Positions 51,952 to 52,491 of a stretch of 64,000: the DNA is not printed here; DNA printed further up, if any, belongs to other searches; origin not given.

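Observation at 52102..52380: Perfect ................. palindrome is a CsoR-type operator; the ORF track's N-terminus is actually the operator; CstR-like two-Cys sensor controlling trxA-trxB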

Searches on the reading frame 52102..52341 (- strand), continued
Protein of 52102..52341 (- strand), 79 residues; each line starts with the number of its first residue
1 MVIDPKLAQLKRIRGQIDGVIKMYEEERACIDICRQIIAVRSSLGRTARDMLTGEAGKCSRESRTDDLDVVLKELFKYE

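Call 28: find_homologous_proteins(query=A1, max_evalue=1e-8)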
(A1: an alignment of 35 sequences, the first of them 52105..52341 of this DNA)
Query A1 (35 sequences) (79 aa, profile of the alignment): 1152 proteins with E <= 1e-8 among 8000 candidates; the best 120 are listed.
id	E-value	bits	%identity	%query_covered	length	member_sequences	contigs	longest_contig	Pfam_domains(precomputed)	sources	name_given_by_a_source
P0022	3.0e-39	151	71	95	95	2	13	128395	PF02583.23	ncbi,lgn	-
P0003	7.0e-39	149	89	100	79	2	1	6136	PF02583.23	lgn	-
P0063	7.1e-39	149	73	95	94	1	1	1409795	PF02583.23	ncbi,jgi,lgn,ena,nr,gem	ncbi:MAG TPA: metal-sensitive transcriptional regulator [Vitreimonas sp.]|nr:metal-sensitive transcr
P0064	7.6e-39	149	72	95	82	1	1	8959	PF02583.23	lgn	-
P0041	8.3e-39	149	60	99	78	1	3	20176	PF02583.23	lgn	-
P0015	9.8e-39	149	71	99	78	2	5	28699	PF02583.23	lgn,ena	-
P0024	1.1e-38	149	69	95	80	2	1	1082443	PF02583.23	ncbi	-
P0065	1.1e-38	149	67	95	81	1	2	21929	PF02583.23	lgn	-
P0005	1.2e-38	149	87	100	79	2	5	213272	PF02583.23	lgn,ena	-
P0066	1.2e-38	149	69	95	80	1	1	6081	PF02583.23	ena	-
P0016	1.3e-38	149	72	95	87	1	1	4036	PF02583.23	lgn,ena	-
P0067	1.4e-38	149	71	99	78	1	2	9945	PF02583.23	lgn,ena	-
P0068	1.4e-38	148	63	99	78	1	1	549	PF02583.23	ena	-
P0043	1.8e-38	148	62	99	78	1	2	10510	PF02583.23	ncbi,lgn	-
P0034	1.8e-38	148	64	99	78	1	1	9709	PF02583.23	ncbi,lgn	-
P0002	2.0e-38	148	89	100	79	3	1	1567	PF02583.23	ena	-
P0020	2.0e-38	148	68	96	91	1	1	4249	PF02583.23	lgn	-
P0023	2.3e-38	148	68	95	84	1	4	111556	PF02583.23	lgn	-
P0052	2.3e-38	148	60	99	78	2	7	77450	PF02583.23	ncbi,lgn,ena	-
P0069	2.5e-38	148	68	95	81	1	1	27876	PF02583.23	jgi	jgi:CsoR family transcriptional regulator, copper-sensing transcriptional repressor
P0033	2.5e-38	148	63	99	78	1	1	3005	PF02583.23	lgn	-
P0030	2.5e-38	148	64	95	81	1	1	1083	PF02583.23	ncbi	-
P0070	2.6e-38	148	67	95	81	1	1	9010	PF02583.23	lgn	-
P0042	2.8e-38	148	60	99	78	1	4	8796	PF02583.23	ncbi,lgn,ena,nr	ncbi:metal-sensitive transcriptional regulator [Candidatus Woesebacteria bacterium]|nr:metal-sensiti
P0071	2.8e-38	148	62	99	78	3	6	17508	PF02583.23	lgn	-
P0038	3.1e-38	147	62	99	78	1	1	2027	PF02583.23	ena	-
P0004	3.8e-38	147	87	100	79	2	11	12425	PF02583.23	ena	-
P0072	4.4e-38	147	64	95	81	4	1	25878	PF02583.23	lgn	-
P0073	4.7e-38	147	63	99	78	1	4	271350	PF02583.23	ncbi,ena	-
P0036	5.1e-38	147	62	99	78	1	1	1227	PF02583.23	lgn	-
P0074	6.1e-38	146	59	99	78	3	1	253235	PF02583.23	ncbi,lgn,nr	ncbi:metal-sensitive transcriptional regulator [Candidatus Woesebacteria bacterium]|nr:metal-sensiti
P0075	6.2e-38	146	72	95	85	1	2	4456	PF02583.23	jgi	jgi:DNA-binding FrmR family transcriptional regulator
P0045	6.2e-38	146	62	99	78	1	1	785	PF02583.23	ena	-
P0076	6.4e-38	146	67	99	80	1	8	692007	PF02583.23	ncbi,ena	-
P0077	6.6e-38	146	72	95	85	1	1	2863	PF02583.23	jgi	jgi:DNA-binding FrmR family transcriptional regulator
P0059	6.9e-38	146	59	99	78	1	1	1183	PF02583.23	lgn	-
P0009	7.3e-38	146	84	100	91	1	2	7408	PF02583.23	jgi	-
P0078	7.9e-38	146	64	95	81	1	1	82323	PF02583.23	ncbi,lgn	-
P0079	7.9e-38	146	71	95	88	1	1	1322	PF02583.23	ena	-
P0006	8.1e-38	146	85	100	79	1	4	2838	PF02583.23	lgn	-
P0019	9.4e-38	146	75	95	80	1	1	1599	PF02583.23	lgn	-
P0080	9.7e-38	146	60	99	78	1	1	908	PF02583.23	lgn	-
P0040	9.8e-38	146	60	99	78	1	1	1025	PF02583.23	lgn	-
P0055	9.8e-38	146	58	99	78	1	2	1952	PF02583.23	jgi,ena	-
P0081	1.1e-37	146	68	99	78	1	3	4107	PF02583.23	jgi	jgi:DNA-binding FrmR family transcriptional regulator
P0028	1.2e-37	145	65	95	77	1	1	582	PF02583.23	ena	-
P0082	1.4e-37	145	57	95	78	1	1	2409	PF02583.23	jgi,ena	-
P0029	1.4e-37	145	69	95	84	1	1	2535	PF02583.23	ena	-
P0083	1.4e-37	145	75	95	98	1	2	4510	PF02583.23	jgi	jgi:DNA-binding FrmR family transcriptional regulator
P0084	1.5e-37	145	72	95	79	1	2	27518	PF02583.23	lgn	-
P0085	1.5e-37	145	65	95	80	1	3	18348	PF02583.23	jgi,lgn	-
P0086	1.6e-37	145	60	99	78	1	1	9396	PF02583.23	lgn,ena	-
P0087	1.7e-37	145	60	99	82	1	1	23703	PF02583.23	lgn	-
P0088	1.7e-37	145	65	99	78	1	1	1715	PF02583.23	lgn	-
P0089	1.7e-37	145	62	99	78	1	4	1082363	PF02583.23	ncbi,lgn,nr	ncbi:MAG: metal-sensitive transcriptional regulator [Pseudomonadales bacterium]|nr:metal-sensitive t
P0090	1.8e-37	145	65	95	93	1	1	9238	PF02583.23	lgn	-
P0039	1.9e-37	145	62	99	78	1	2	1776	PF02583.23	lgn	-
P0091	2.0e-37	145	73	95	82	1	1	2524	PF02583.23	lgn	-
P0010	2.2e-37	145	82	100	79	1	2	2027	PF02583.23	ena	-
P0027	2.3e-37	145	68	95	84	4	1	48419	PF02583.23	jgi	jgi:CsoR family transcriptional regulator, copper-sensing transcriptional repressor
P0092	2.4e-37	145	62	99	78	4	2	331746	PF02583.23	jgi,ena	jgi:CsoR family transcriptional regulator, copper-sensing transcriptional repressor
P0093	2.4e-37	145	73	95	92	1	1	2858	PF02583.23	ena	-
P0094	2.7e-37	144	59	99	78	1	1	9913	PF02583.23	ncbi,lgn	-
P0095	2.7e-37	144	71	95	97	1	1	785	PF02583.23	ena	-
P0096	2.8e-37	144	64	95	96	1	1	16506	PF02583.23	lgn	-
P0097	3.0e-37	144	72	95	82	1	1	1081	PF02583.23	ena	-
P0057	3.1e-37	144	58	99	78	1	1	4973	PF02583.23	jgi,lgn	jgi:DNA-binding FrmR family transcriptional regulator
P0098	3.3e-37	144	65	95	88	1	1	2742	PF02583.23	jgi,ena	-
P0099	3.3e-37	144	62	99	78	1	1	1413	PF02583.23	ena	-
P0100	3.4e-37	144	71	95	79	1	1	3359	PF02583.23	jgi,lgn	-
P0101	3.6e-37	144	69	95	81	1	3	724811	PF02583.23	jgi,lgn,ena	-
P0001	3.6e-37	144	99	100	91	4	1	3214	PF02583.23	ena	-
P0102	3.6e-37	144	72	95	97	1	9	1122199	PF02583.23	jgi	jgi:DNA-binding FrmR family transcriptional regulator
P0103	3.7e-37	144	65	99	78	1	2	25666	PF02583.23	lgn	-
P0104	3.8e-37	144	59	99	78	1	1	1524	PF02583.23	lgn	-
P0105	4.0e-37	144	65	95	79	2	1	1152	PF02583.23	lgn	-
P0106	4.0e-37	144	58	99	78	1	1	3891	PF02583.23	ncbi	-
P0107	4.3e-37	144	68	95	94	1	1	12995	PF02583.23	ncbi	-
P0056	4.3e-37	144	61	95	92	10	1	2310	PF02583.23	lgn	-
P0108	4.7e-37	144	71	95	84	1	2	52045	PF02583.23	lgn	-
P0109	4.7e-37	144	65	99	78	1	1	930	PF02583.23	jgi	jgi:DNA-binding FrmR family transcriptional regulator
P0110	4.8e-37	144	64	95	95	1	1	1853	PF02583.23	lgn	-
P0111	5.3e-37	143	59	95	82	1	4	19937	PF02583.23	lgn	-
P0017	5.4e-37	143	72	96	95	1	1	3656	PF02583.23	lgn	-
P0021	5.6e-37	143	71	95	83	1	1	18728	PF02583.23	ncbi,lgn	-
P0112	5.7e-37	143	67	95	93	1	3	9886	PF02583.23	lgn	-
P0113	6.4e-37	143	67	95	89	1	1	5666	PF02583.23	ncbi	-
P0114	6.6e-37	143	58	99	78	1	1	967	PF02583.23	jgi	jgi:CsoR family transcriptional regulator, copper-sensing transcriptional repressor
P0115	6.7e-37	143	60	99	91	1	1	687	PF02583.23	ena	-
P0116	6.9e-37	143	69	95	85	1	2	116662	PF02583.23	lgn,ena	-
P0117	7.0e-37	143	72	99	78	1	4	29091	PF02583.23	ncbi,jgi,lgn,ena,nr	ncbi:metal-sensitive transcriptional regulator [Patescibacteria group bacterium]|nr:metal-sensitive 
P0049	7.4e-37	143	64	95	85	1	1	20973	PF02583.23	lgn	-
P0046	7.5e-37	143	67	99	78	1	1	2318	PF02583.23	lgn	-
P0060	7.7e-37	143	61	95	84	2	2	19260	PF02583.23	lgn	-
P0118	7.8e-37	143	64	99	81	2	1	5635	PF02583.23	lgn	-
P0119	7.8e-37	143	59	99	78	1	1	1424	PF02583.23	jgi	-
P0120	7.9e-37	143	67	95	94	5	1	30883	PF02583.23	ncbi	-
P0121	8.4e-37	143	59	95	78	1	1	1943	PF02583.23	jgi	jgi:DNA-binding FrmR family transcriptional regulator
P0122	8.7e-37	143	64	99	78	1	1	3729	PF02583.23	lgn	-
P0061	9.1e-37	143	58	99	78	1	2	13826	PF02583.23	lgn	-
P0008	9.1e-37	143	84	100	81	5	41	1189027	PF02583.23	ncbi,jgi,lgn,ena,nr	ncbi:MAG: hypothetical protein CO156_05935 [Candidatus Pacebacteria bacterium CG_4_9_14_3_um_filter_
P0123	9.6e-37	143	59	95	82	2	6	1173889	PF02583.23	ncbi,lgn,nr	ncbi:MAG: hypothetical protein BroJett025_07970 [Patescibacteria group bacterium]|nr:MAG: hypothetic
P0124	9.6e-37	143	55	99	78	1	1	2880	PF02583.23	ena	-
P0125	9.6e-37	143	68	99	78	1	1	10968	PF02583.23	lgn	-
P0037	1.1e-36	142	68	99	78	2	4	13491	PF02583.23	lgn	-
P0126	1.3e-36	142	65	95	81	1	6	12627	PF02583.23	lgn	-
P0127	1.4e-36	142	67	95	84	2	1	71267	PF02583.23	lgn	-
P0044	1.4e-36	142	65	99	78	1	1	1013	PF02583.23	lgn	-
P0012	1.4e-36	142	76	100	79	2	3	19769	PF02583.23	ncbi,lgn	-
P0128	1.4e-36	142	69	95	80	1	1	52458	PF02583.23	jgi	jgi:DNA-binding FrmR family transcriptional regulator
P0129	1.5e-36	142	60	99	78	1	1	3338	PF02583.23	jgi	jgi:DNA-binding FrmR family transcriptional regulator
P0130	1.5e-36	142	68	95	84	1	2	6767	PF02583.23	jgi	jgi:DNA-binding FrmR family transcriptional regulator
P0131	1.6e-36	142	67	95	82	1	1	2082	PF02583.23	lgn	-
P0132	1.6e-36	142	68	95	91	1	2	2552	PF02583.23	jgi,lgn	jgi:DNA-binding FrmR family transcriptional regulator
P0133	1.6e-36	142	61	95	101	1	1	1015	PF02583.23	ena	-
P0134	1.8e-36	142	63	95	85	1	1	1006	PF02583.23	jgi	jgi:CsoR family transcriptional regulator, copper-sensing transcriptional repressor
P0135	1.8e-36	142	67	95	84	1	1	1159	PF02583.23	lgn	-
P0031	1.8e-36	142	65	97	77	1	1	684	PF02583.23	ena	-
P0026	1.9e-36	142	72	95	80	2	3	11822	PF02583.23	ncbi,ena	-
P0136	2.0e-36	142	65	99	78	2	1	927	PF02583.23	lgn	-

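Call 31: find_encoding_contigs(protein=P0062, flank=4000, max_places=4)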
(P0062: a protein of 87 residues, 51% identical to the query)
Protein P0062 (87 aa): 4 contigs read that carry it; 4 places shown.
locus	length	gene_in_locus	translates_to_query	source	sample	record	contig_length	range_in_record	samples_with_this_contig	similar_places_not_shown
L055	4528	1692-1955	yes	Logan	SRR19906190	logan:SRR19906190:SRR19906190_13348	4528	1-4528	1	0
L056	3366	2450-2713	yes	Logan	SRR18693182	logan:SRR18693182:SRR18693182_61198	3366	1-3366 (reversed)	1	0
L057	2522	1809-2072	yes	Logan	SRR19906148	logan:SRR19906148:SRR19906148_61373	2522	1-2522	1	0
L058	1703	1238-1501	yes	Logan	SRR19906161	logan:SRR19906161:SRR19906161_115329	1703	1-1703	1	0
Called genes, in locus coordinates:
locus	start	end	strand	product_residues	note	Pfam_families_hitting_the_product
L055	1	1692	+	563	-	?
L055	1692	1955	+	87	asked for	PF02583:Trns_repr_metal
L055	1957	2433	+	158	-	PF00588:SpoU_methylase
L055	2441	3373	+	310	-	PF00890:FAD_binding_2 (weak), PF01134:GIDA (faint), PF01266:DAO (faint), PF01946:Thi4 (weak), PF07992:Pyr_redox_2, PF12831:FAD_oxidored, PF13738:Pyr_redox_3, PF00070:Pyr_redox, +3 more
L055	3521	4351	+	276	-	PF14267:DUF4357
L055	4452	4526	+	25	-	?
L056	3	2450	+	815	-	?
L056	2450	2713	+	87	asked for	PF02583:Trns_repr_metal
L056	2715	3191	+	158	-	PF00588:SpoU_methylase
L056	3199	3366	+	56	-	?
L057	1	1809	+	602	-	?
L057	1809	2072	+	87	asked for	PF02583:Trns_repr_metal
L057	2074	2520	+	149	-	?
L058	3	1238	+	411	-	?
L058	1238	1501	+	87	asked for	PF02583:Trns_repr_metal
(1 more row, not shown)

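Call 32: search_protein_families(library=pfam, proteins=[L056:3-2450:+, L055:2441-3373:+], max_evalue=0.00001)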
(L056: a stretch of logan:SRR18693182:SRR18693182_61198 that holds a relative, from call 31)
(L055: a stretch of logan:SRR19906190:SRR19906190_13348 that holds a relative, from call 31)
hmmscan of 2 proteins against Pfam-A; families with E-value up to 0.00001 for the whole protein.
L056:3-2450:+ (815 aa): 3 families
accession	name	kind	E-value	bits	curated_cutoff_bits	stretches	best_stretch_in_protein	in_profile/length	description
PF00122.25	E1-E2_ATPase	-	1.2e-59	201.4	28.1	1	204-382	2-180/181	E1-E2 ATPase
PF00702.32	Hydrolase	-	1.1e-37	130.7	26.4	1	399-615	1-190/191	haloacid dehalogenase-like hydrolase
PF00403.32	HMA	-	7.1e-11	42.8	24.8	1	755-810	4-62/62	Heavy-metal-associated domain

L055:2441-3373:+ (310 aa): 11 families
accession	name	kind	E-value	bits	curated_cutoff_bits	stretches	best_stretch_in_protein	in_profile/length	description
PF07992.20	Pyr_redox_2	-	1.7e-47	162.7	26.1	1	3-295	1-291/291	Pyridine nucleotide-disulphide oxidoreductase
PF13738.12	Pyr_redox_3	-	2.4e-27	96.4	30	2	75-278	98-305/305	Pyridine nucleotide-disulphide oxidoreductase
PF00070.33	Pyr_redox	-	6e-13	49.6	22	1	145-206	2-68/82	Pyridine nucleotide-disulphide oxidoreductase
PF00890.30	FAD_binding_2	-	5.2e-09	36.2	20.4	1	4-37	1-35/414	FAD binding domain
PF12831.13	FAD_oxidored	-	9.9e-09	35.4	27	1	4-45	1-43/416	FAD dependent oxidoreductase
PF01134.28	GIDA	-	4.4e-08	33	22.1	0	4-32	1-29/391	Glucose inhibited division protein A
PF01946.23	Thi4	-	1.1e-07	31.8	26.2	1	2-34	17-50/235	Thi4 family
PF03486.20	HI0933_like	-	1.4e-07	31.6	50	0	4-35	2-33/244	HI0933-like protein Rossmann domain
PF01266.30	DAO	-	1.4e-06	28.5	27.9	0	4-37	1-35/353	FAD dependent oxidoreductase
PF01494.25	FAD_binding_3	-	2.6e-06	27.4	22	0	2-33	1-32/349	FAD binding domain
PF13450.12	NAD_binding_8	-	9.3e-06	26.3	21.9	0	7-40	1-35/68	NAD(P)-binding Rossmann-like domain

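Call 40: search_protein_representatives(alignment_id=A1)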
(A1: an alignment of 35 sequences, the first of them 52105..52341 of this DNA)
Query: 35 sequences, 80 profile positions. Proteins with E-value up to 0.001 (for the whole library): 7366; up to 1e-10: 1008; up to 1e-30: 4. The best 150 are listed.
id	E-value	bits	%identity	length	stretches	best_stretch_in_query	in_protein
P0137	5.6e-36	138.5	-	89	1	3-80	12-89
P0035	8.4e-34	131.6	-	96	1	4-79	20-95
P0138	8.5e-33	128.4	-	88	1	3-80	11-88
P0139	1.2e-31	124.6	-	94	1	4-80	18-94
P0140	1.2e-30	121.5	-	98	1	4-80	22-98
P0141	2.6e-30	120.4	-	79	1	3-80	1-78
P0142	1.1e-29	118.4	-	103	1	4-80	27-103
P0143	4.6e-29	116.4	-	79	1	4-80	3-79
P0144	6.6e-29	115.9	-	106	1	3-80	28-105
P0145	5.4e-27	109.7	-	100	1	5-79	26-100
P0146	1.2e-26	108.6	-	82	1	2-79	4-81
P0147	1.2e-26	108.6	-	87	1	7-79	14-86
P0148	1.9e-24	101.6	-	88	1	7-80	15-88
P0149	1.2e-23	99.0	-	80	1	3-79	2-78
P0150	6.6e-23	96.7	-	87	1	4-78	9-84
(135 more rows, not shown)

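Call 47: find_related_loci(query=A3, collection=metagenome_contigs, flank=3000)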
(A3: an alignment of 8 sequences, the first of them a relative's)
Query A3 (80 aa) in metagenome_contigs; peptide patterns used: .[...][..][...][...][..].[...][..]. (x = any residue, [..] = any of these).
310 stretches matched a pattern; 192 encode a relative of the query (tblastn E <= 1e-3); the best 80 are kept; 80 distinct loci.
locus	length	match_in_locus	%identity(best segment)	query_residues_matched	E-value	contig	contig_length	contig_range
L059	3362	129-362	59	2-79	3e-30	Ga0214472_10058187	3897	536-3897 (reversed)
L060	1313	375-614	51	1-80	9e-28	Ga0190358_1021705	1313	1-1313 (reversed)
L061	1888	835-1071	54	2-80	3e-27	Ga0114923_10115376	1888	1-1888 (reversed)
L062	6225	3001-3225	52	3-77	8e-24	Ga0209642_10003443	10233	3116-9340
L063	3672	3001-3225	49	6-80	2e-23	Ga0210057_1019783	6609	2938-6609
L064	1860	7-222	51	9-80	2e-23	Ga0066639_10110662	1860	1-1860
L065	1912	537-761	50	4-79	2e-22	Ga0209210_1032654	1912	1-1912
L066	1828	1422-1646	50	4-79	2e-22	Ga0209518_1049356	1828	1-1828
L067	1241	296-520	50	4-79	2e-22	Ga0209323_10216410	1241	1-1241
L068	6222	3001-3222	47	4-77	2e-21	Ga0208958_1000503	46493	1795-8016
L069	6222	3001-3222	47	4-77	2e-21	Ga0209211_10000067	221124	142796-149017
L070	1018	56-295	45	1-80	9e-21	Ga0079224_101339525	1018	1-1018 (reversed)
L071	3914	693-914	49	4-77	2e-19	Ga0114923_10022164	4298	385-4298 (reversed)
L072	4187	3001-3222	49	4-77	2e-19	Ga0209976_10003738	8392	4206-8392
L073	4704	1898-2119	42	4-77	1e-18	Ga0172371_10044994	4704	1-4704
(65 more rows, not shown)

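Call 61: fold_search(model_id=the predicted structure, library=pdb)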
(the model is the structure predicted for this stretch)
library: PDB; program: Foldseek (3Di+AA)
matches with E <= 10: 99; with E <= 0.001: 0
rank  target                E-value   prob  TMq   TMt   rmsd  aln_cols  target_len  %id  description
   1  5lbm_A                5.0e-03  1.00  0.60  0.58   4.0        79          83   29  The asymmetric tetrameric structure of the formaldehyde sensing transcriptional repressor FrmR from Escherichia coli (released 2016-12-21)
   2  2hh7                  5.7e-03  1.00  0.66  0.62   4.6        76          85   30  Crystal Structure of Cu(I) bound CsoR from Mycobacterium tuberculosis. (released 2006-12-05)
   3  7mq3                  6.9e-03  1.00  0.62  0.60   6.7        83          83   31  C9A N55A Streptococcus pneumoniae CstR in the reduced state (released 2022-03-09)
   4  5fmn_B                8.3e-03  1.00  0.62  0.55   5.5        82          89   29  The nickel-responsive transcriptional regulator InrS (released 2017-02-01)
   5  6ahx                  9.4e-03  1.00  0.67  0.87   2.7        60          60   32  Copper-Sensing Operon Regulator Protein (CsoRGz) (released 2019-10-23)
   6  4m1p                  1.0e-02  1.00  0.68  0.57   4.8        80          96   35  Crystal structure of the copper-sensing repressor CsoR with Cu(I) from Geobacillus thermodenitrificans NG80-2 (released 2014-05-21)
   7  7mq2_A                1.3e-02  1.00  0.71  0.73   3.7        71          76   32  C9A Streptococcus pneumoniae CstR in the reduced state, space group P21 (released 2022-03-09)
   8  7mq1_B                1.7e-02  1.00  0.56  0.54   6.4        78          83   32  C9A Streptococcus pneumoniae CstR in the reduced state, space group C2 (released 2022-03-09)
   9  7mq2_C                1.9e-02  1.00  0.68  0.83   3.5        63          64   36  C9A Streptococcus pneumoniae CstR in the reduced state, space group P21 (released 2022-03-09)
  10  5lbm_C                1.9e-02  1.00  0.68  0.61   3.4        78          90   29  The asymmetric tetrameric structure of the formaldehyde sensing transcriptional repressor FrmR from Escherichia coli (released 2016-12-21)
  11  7mq1_C                2.1e-02  1.00  0.57  0.55   6.3        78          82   32  C9A Streptococcus pneumoniae CstR in the reduced state, space group C2 (released 2022-03-09)
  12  7mq2_B                2.3e-02  1.00  0.62  0.67   3.8        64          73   34  C9A Streptococcus pneumoniae CstR in the reduced state, space group P21 (released 2022-03-09)
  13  5fmn_A                2.3e-02  1.00  0.65  0.60   5.3        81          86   31  The nickel-responsive transcriptional regulator InrS (released 2017-02-01)
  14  7mq1_A                2.4e-02  1.00  0.57  0.56   6.3        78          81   32  C9A Streptococcus pneumoniae CstR in the reduced state, space group C2 (released 2022-03-09)
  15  5lcy_B                2.9e-02  1.00  0.61  0.55   6.2        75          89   27  Formaldehyde-Responsive Regulator FrmR E64H variant from Salmonella enterica serovar Typhimurium (released 2016-08-10)
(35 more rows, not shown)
